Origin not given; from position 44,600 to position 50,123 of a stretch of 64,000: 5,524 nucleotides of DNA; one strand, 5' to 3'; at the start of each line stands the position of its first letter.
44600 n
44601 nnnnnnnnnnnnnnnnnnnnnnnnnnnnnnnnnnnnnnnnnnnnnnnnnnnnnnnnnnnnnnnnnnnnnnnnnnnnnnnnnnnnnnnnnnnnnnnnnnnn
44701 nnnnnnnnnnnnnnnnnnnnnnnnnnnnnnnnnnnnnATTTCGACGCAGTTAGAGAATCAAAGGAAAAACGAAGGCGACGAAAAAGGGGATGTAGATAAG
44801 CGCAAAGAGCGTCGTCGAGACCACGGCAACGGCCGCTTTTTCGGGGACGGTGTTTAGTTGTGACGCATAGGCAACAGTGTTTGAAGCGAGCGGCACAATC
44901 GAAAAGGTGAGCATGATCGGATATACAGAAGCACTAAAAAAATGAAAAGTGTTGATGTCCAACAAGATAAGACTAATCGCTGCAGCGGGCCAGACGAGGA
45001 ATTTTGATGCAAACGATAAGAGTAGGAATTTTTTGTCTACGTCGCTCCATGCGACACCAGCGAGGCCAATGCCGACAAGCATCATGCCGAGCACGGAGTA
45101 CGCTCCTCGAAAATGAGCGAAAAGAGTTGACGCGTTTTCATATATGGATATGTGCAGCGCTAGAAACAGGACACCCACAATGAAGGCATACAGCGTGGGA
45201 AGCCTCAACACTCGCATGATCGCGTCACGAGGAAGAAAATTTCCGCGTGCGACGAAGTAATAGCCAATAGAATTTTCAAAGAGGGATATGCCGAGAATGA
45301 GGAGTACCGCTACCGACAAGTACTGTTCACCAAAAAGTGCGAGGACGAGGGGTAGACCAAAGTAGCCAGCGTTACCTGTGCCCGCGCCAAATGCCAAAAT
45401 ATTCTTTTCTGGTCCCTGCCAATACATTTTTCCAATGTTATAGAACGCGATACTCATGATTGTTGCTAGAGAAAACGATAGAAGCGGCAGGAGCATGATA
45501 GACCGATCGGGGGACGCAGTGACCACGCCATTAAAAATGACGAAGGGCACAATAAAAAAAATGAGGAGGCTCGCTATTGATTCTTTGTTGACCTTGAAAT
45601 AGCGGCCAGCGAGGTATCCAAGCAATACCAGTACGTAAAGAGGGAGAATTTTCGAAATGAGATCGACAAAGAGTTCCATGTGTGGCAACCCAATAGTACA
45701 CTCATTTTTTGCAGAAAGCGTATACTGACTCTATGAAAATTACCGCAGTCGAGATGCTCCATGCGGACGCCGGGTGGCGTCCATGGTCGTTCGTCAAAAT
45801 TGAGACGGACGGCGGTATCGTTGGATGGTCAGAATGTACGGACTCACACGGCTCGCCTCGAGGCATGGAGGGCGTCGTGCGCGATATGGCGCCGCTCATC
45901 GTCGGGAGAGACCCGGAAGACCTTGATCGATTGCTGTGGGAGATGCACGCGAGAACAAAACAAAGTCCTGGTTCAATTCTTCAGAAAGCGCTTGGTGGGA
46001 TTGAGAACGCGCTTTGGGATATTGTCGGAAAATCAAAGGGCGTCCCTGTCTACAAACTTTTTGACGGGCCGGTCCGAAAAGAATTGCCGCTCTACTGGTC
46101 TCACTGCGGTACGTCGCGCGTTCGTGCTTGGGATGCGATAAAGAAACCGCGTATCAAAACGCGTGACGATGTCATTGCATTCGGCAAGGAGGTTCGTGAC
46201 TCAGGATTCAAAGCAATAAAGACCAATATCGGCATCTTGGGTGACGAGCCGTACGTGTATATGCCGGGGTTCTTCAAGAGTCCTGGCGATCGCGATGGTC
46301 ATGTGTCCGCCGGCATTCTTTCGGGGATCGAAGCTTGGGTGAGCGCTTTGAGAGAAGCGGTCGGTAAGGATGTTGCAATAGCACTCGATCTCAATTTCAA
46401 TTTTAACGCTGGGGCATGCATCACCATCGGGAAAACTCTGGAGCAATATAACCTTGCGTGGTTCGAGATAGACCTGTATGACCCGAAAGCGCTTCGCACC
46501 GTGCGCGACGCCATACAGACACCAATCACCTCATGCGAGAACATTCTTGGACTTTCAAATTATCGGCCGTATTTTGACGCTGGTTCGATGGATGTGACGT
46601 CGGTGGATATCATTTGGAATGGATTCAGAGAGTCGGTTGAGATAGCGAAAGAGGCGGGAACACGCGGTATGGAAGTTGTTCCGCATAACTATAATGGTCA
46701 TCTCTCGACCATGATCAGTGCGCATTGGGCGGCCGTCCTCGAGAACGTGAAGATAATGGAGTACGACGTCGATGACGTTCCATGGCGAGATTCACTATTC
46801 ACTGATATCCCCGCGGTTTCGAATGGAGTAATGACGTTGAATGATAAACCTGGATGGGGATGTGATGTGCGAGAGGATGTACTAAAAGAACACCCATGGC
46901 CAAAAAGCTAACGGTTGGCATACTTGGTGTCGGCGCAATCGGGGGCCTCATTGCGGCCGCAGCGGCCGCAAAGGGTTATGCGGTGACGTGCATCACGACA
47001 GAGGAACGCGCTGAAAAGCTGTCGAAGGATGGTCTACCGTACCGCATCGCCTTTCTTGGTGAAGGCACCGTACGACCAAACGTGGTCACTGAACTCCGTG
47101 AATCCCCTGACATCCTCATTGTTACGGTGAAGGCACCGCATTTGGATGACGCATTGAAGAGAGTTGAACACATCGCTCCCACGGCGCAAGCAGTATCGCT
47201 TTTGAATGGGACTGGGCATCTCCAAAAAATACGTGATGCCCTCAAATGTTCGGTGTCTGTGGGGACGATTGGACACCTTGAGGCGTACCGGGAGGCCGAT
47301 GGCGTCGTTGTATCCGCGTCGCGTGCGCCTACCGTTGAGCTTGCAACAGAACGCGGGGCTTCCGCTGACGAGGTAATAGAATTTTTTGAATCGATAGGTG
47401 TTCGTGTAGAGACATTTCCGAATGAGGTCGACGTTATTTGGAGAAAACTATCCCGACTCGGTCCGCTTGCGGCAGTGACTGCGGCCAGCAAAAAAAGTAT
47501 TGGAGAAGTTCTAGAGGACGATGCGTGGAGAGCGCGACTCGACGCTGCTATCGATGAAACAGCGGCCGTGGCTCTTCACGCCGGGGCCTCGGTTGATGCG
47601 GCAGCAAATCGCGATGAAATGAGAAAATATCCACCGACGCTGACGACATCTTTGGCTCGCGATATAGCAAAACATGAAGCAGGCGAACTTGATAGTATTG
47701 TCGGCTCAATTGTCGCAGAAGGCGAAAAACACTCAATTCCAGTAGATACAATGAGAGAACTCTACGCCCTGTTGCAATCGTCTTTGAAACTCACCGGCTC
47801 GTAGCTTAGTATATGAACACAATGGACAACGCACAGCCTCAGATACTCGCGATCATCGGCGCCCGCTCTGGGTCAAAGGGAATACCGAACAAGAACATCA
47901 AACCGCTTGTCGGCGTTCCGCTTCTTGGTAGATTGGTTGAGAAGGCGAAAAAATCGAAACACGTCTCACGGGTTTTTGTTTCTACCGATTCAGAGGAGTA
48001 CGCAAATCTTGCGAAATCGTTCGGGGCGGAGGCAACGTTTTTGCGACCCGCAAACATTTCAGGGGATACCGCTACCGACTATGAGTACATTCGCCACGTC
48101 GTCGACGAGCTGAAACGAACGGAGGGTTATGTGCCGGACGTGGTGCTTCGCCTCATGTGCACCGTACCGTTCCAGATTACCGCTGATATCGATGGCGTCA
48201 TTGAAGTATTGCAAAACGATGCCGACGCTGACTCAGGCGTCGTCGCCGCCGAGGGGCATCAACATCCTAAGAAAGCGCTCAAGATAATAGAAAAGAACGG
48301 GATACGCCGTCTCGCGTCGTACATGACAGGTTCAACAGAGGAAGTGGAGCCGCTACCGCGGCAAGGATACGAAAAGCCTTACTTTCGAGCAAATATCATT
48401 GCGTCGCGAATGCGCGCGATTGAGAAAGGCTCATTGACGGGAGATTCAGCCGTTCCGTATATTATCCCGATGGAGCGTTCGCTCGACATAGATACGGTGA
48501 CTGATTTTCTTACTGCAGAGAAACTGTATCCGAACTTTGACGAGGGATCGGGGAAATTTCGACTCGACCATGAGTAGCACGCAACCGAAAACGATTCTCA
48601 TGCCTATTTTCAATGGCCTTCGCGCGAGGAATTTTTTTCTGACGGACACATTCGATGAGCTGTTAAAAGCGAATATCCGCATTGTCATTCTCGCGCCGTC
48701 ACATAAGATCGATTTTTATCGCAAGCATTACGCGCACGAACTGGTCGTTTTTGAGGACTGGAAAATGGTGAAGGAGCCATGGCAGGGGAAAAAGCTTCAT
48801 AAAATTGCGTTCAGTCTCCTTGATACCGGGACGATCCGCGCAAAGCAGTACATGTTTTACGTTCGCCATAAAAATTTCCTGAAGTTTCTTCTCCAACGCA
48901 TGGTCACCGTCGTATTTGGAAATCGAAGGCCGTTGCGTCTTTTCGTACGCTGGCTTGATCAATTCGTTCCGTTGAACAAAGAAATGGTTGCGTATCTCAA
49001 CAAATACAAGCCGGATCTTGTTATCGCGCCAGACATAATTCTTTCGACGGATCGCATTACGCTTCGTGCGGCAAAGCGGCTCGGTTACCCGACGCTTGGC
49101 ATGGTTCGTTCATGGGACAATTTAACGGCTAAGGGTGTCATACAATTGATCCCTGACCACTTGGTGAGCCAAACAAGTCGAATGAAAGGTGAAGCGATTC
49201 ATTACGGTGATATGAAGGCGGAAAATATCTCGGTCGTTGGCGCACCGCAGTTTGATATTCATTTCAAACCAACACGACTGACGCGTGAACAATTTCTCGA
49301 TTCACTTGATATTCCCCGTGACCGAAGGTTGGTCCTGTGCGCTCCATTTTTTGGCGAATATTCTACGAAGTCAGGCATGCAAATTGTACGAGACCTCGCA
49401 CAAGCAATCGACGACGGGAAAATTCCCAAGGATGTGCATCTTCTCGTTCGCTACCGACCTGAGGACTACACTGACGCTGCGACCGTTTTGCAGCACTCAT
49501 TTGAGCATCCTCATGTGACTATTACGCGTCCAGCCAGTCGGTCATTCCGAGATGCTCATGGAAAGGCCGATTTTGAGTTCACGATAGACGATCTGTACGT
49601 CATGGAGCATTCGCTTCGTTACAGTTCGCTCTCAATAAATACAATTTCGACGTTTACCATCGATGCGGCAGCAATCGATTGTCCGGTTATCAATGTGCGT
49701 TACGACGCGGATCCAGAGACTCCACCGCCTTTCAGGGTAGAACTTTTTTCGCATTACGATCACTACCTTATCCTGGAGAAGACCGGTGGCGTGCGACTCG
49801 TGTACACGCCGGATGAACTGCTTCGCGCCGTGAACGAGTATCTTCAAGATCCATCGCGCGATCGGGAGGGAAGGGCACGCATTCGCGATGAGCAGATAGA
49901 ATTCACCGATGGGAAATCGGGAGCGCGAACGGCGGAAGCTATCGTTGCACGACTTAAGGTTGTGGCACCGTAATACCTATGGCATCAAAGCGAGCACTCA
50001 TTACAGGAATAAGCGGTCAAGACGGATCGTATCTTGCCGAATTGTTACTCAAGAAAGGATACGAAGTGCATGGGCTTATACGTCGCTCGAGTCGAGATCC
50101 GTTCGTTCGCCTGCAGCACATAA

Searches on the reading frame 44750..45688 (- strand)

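Call 10: search_protein_families(library=pfam, proteins=[window:44750-45688:-], max_evalue=0.001)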
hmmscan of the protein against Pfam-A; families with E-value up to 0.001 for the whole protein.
window:44750-45688:- (312 aa): 1 family
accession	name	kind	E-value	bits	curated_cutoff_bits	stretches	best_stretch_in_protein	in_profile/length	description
PF03547.23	Mem_trans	-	1.4e-09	37.4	25.7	1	11-130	3-129/343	Membrane transport protein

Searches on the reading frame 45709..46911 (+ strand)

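Call 11: search_protein_families(library=pfam, proteins=[window:45709-46911:+], max_evalue=0.001)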
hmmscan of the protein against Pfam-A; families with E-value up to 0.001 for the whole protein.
window:45709-46911:+ (400 aa): 2 families
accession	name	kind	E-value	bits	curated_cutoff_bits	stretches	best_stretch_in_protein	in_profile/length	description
PF13378.12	MR_MLE_C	-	4.6e-38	131.6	29.4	1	160-391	7-219/219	Enolase C-terminal domain-like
PF02746.21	MR_MLE_N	-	7.3e-17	62.1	22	1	25-117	27-115/117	Mandelate racemase / muconate lactonizing enzyme, N-terminal domain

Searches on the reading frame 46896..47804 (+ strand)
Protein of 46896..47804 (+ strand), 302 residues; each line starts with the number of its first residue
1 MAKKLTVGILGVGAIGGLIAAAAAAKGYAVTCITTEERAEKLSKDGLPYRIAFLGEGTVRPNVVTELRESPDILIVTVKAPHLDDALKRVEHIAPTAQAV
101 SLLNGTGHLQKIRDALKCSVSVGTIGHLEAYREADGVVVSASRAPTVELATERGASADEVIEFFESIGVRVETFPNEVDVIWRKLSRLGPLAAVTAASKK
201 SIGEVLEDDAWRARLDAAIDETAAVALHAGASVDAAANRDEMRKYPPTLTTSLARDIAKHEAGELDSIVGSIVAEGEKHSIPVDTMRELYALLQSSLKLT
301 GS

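Call 11: search_protein_families(library=pfam, proteins=[window:46896-47804:+], max_evalue=0.001)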
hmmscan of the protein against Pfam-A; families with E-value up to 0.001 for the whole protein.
window:46896-47804:+ (302 aa): 4 families
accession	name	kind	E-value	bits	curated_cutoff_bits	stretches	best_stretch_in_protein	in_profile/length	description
PF02558.23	ApbA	-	4e-22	78.9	22.2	1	7-143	1-140/150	Ketopantoate reductase PanE/ApbA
PF08546.17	ApbA_C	-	8.4e-17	62.1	22.7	1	180-294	5-122/125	Ketopantoate reductase PanE/ApbA C terminal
PF03807.23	F420_oxidored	-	5.5e-08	33.7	21.6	1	6-105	1-94/94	NADP oxidoreductase coenzyme F420-dependent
PF02826.25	2-Hacid_dh_C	-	0.00062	19.6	25.1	0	4-45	36-78/178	D-isomer specific 2-hydroxyacid dehydrogenase, NAD binding domain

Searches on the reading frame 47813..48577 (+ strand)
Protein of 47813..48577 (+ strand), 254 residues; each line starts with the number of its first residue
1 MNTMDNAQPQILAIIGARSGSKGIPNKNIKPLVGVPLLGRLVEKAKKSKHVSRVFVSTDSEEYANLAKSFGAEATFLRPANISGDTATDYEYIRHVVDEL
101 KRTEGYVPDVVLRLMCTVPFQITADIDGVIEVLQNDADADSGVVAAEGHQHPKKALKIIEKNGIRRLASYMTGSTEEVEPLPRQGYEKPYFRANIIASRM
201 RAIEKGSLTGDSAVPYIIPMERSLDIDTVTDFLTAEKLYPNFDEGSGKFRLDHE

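Call 11: search_protein_families(library=pfam, proteins=[window:47813-48577:+], max_evalue=0.001)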
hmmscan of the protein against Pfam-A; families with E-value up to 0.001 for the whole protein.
window:47813-48577:+ (254 aa): 1 family
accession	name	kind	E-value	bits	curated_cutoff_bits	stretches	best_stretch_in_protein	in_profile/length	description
PF02348.25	CTP_transf_3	-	8.9e-26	91.5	22.6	1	13-144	2-127/217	Cytidylyltransferase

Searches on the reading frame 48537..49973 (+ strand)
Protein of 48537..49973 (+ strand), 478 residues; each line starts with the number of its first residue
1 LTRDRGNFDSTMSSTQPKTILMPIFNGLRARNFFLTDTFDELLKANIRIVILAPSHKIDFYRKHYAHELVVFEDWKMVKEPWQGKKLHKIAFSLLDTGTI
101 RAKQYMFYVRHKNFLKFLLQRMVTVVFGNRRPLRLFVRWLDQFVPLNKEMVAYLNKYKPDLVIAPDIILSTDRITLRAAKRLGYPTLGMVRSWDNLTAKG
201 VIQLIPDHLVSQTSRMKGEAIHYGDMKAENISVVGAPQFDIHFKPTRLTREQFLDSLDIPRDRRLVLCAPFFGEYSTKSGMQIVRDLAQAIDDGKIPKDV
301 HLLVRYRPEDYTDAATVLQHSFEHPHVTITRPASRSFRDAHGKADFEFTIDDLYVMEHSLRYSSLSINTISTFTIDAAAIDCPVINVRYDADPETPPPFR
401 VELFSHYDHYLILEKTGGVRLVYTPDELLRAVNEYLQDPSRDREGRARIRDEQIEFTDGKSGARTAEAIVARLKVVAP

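Call 11: search_protein_families(library=pfam, proteins=[window:48537-49973:+], max_evalue=0.001)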
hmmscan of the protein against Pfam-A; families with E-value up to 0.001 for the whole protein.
window:48537-49973:+ (478 aa): 1 family
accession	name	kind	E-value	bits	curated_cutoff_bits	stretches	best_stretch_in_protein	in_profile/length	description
PF04464.20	Glyphos_transf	-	1.7e-08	34.3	22.1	0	225-315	154-244/367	CDP-Glycerol:Poly(glycerophosphate) glycerophosphotransferase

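Call 57: search_protein_families(library=ncbifam, proteins=[window:48537-49973:+], max_evalue=0.00001)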
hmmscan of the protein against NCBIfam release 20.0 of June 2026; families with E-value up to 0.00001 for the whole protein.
window:48537-49973:+ (478 aa): 1 family
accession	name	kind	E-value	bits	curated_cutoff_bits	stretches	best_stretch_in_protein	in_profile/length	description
NF046086.1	BFO_1060_trans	domain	2.6e-08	33.4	200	0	150-278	39-178/365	BFO_1060 family glycosyltransferase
